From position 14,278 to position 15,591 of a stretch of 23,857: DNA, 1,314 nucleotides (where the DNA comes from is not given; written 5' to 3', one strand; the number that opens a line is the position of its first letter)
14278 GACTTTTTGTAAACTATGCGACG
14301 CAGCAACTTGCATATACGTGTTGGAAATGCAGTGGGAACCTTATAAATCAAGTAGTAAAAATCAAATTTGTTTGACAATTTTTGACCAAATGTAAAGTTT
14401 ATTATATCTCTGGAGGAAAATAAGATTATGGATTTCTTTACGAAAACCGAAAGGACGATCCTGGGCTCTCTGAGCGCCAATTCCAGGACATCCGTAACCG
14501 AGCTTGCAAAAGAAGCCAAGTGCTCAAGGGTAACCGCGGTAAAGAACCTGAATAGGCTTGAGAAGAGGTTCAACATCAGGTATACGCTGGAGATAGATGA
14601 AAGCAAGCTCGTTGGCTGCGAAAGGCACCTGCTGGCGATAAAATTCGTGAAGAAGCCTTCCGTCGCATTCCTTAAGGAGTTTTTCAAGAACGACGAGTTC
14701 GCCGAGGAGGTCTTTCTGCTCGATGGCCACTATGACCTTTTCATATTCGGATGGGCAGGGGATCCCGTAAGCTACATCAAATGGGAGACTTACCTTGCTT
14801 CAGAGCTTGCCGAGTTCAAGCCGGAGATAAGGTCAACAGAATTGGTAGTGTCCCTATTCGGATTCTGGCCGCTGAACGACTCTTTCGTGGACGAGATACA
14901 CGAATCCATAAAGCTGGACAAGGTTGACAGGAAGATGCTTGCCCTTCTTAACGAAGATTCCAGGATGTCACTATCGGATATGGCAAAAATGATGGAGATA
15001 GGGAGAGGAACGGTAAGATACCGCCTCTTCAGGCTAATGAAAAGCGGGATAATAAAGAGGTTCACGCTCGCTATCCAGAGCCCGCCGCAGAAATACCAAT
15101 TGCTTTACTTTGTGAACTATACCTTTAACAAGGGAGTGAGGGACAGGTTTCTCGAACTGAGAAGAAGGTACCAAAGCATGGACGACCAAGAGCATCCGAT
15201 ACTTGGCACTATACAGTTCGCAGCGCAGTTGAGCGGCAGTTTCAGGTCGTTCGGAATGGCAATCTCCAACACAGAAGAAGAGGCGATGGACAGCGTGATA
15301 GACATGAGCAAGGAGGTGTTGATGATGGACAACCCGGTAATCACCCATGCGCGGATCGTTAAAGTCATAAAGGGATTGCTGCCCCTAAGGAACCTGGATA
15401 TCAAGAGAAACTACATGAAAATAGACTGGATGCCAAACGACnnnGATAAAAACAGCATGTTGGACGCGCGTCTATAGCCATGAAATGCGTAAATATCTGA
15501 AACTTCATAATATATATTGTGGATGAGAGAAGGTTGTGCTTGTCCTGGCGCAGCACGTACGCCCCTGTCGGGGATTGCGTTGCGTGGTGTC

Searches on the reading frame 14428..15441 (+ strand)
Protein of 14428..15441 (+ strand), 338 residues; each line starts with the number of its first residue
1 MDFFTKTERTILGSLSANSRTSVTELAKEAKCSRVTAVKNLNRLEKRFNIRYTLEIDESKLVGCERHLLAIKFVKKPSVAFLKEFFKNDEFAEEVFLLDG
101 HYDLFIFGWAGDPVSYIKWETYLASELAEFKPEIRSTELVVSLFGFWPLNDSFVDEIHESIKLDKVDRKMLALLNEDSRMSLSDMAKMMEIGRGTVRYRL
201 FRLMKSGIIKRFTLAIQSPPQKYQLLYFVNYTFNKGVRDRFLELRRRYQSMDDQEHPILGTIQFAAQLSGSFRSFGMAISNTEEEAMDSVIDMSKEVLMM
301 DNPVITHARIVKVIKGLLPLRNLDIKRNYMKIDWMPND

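Call 101: search_protein_families(library=pfam, proteins=[window:14428-15441:+], max_evalue=0.001)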
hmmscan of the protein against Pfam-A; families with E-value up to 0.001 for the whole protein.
window:14428-15441:+ (338 aa): 7 families
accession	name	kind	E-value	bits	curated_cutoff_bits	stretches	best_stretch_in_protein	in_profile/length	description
PF13412.12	HTH_24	-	6.9e-16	58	21.9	1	163-210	1-48/48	Winged helix-turn-helix DNA-binding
PF13404.12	HTH_AsnC-type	-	3.8e-15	55.8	27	1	163-203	1-41/42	AsnC-type helix-turn-helix domain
PF01047.28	MarR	-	1.5e-07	31.6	24.6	0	170-212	8-50/59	MarR family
PF08279.18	HTH_11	-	4.8e-07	30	25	0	9-48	3-43/55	HTH domain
PF12840.13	HTH_20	-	1.9e-06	28.2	27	0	164-210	3-49/51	Helix-turn-helix domain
PF01022.26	HTH_5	-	1.8e-05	24.9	22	0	168-210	5-46/47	Bacterial regulatory protein, arsR family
PF12802.13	MarR_2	-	5.8e-05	23.6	27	0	7-47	6-47/61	MarR family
